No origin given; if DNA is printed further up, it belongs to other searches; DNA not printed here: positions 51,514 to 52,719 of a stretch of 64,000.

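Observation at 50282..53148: murF-like Mur ligase followed by RimK ATP-grasp ligase and a stand-alone GATase1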

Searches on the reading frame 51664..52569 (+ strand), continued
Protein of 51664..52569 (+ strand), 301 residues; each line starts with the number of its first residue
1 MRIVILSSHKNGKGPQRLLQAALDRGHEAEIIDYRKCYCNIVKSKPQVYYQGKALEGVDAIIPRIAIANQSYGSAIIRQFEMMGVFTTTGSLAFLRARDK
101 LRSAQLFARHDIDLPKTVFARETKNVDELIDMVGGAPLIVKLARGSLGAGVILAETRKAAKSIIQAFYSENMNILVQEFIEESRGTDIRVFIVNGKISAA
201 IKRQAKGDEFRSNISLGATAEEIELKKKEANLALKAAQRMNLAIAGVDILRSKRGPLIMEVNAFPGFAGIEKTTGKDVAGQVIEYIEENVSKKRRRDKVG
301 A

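Call 50: search_protein_families(library=pfam, proteins=[L101:1825-3189:+, L101:161-790:+, L101:3198-3791:+, L101:3935-4408:+, P0169], max_evalue=0.001)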
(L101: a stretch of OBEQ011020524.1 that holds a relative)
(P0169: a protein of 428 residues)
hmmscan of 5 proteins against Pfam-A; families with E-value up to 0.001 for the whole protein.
L101:1825-3189:+ (454 aa): 0 families

L101:161-790:+ (209 aa): 2 families
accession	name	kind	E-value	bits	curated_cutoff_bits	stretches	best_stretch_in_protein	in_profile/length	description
PF00117.34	GATase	-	1.7e-20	73.9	22.8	1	27-199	17-188/190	Glutamine amidotransferase class-I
PF07722.19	Peptidase_C26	-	3.5e-06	27.4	20.5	1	83-183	104-219/219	Peptidase C26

L101:3198-3791:+ (197 aa): 2 families
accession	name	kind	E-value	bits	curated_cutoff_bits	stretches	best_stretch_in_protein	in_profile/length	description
PF00117.34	GATase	-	1.6e-21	77.3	22.8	1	24-187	17-186/190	Glutamine amidotransferase class-I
PF07722.19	Peptidase_C26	-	1.6e-06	28.5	20.5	1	77-173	103-219/219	Peptidase C26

L101:3935-4408:+ (157 aa): 0 families

P0169 (428 aa): 6 families
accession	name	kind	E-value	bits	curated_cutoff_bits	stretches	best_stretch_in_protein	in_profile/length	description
PF18030.7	Rimk_N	-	2.1e-80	265.6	26.4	2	1-94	1-94/94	RimK PreATP-grasp domain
PF08443.16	RimK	-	2.8e-79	265.6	21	2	216-405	1-188/188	RimK-like ATP-grasp domain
PF02955.21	GSH-S_ATP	-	7.8e-17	61.7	23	1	257-381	34-160/175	Prokaryotic glutathione synthetase, ATP-grasp domain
PF14397.11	ATPgrasp_ST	-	1.4e-08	34.7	31.4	0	207-338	10-172/278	Sugar-transfer associated ATP-grasp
PF02655.19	ATP-grasp_3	-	8.9e-07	29.6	23.2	1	217-382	2-155/160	ATP-grasp domain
PF22626.3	LysX_preATP_grasp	-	1.2e-05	25.7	27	0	17-93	14-81/84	LysX preATP-grasp domain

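Call 58: list_cluster_members(proteins=[window:51664-52569:+, window:52579-53148:+, window:45872-47773:+, L002:5533-5958:+, L002:7217-7915:+, L002:3219-4493:+, L002:8106-10523:+, L002:4487-5053:+, P0261])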
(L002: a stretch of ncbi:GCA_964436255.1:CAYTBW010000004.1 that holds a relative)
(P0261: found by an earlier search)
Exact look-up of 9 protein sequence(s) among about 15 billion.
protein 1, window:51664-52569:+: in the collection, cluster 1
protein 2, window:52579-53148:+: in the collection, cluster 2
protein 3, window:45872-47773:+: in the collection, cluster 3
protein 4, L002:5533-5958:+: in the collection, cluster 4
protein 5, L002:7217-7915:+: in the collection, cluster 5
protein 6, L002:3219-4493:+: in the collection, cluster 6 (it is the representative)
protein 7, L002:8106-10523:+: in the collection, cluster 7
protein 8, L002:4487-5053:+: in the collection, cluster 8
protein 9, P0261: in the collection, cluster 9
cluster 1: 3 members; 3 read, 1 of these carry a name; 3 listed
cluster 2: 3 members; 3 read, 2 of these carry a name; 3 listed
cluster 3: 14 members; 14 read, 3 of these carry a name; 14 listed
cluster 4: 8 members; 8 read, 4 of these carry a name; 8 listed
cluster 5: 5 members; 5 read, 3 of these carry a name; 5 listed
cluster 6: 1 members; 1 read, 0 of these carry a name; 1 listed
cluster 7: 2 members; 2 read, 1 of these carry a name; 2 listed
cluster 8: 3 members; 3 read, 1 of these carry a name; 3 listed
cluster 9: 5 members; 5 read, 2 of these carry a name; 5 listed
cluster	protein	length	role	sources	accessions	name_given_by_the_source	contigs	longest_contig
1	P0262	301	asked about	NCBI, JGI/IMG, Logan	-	ribosomal protein S6--L-glutamate ligase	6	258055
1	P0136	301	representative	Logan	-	-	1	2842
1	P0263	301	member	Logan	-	-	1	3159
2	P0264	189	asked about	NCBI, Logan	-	-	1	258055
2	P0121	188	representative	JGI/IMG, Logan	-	GMP synthase-like glutamine amidotransferase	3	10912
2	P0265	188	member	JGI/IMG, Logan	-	GMP synthase (glutamine-hydrolysing)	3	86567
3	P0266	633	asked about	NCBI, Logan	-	-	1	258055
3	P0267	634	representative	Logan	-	-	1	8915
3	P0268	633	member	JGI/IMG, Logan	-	molecular chaperone DnaK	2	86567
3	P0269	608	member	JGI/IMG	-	molecular chaperone DnaK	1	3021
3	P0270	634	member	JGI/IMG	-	molecular chaperone DnaK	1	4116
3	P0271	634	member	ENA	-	-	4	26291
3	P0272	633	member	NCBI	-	-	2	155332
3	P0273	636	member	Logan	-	-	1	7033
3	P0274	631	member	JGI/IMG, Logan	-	-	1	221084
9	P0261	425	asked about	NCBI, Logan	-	-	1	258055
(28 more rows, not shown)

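Call 70: search_solved_structures(query=window:51664-52569:+, max_evalue=1e-10, show_alignments=1)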
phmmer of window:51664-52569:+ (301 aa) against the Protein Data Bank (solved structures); distinct sequences matched with E-value up to 1e-10: 9.
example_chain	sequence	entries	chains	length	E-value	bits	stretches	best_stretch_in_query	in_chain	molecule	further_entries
7qys_A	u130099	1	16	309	1.2e-92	313.5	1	1-296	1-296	Probable alpha-L-glutamate ligase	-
7qyr_A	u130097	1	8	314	1.4e-92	313.3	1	1-294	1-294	Probable alpha-L-glutamate ligase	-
5zct_A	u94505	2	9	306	3.7e-88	298.8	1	1-291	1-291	Ribosomal protein S6--L-glutamate ligase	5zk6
4iwx_A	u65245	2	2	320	4.4e-88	298.6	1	1-291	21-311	Ribosomal protein S6 modification protein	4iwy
3vpd_A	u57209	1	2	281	1.2e-21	80.7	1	28-288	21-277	Ribosomal protein S6 modification protein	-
1uc8_A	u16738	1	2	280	1e-20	77.7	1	28-286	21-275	lysine biosynthesis enzyme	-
1uc9_A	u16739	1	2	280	1.9e-20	76.8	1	28-286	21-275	lysine biosynthesis enzyme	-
3vpb_A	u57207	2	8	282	2.9e-18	69.6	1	35-292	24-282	Putative acetylornithine deacetylase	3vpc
5k2m_A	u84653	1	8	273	1.3e-13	54.4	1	66-288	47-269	RimK-related lysine biosynthesis protein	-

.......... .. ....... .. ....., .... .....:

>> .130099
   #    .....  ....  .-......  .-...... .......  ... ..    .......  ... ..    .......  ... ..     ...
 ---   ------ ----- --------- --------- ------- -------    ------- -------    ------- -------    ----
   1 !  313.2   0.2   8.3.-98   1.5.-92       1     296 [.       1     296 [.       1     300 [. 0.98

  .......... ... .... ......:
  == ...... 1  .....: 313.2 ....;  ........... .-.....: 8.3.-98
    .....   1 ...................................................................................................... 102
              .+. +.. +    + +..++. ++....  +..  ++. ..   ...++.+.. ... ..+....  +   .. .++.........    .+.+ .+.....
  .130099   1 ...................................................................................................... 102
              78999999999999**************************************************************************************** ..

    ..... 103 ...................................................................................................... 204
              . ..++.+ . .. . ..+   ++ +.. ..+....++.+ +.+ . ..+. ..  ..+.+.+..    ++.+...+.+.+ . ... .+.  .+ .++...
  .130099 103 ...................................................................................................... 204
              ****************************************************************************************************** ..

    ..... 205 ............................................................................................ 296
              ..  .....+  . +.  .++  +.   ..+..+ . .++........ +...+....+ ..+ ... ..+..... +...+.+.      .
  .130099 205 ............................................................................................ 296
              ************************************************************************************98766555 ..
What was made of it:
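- On RimK (ribosomal protein S6--L-glutamate ligase): 7qys and 7qyr at E about 1e-92; 4iwx and 5zct at E about 4e-88; residues 1-291/296 aligned (call 70).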

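Call 99: search_protein_families(library=padloc, proteins=[window:51664-52569:+], max_evalue=0.001)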
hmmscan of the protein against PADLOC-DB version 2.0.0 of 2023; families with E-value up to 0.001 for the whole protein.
window:51664-52569:+ (301 aa): 0 families
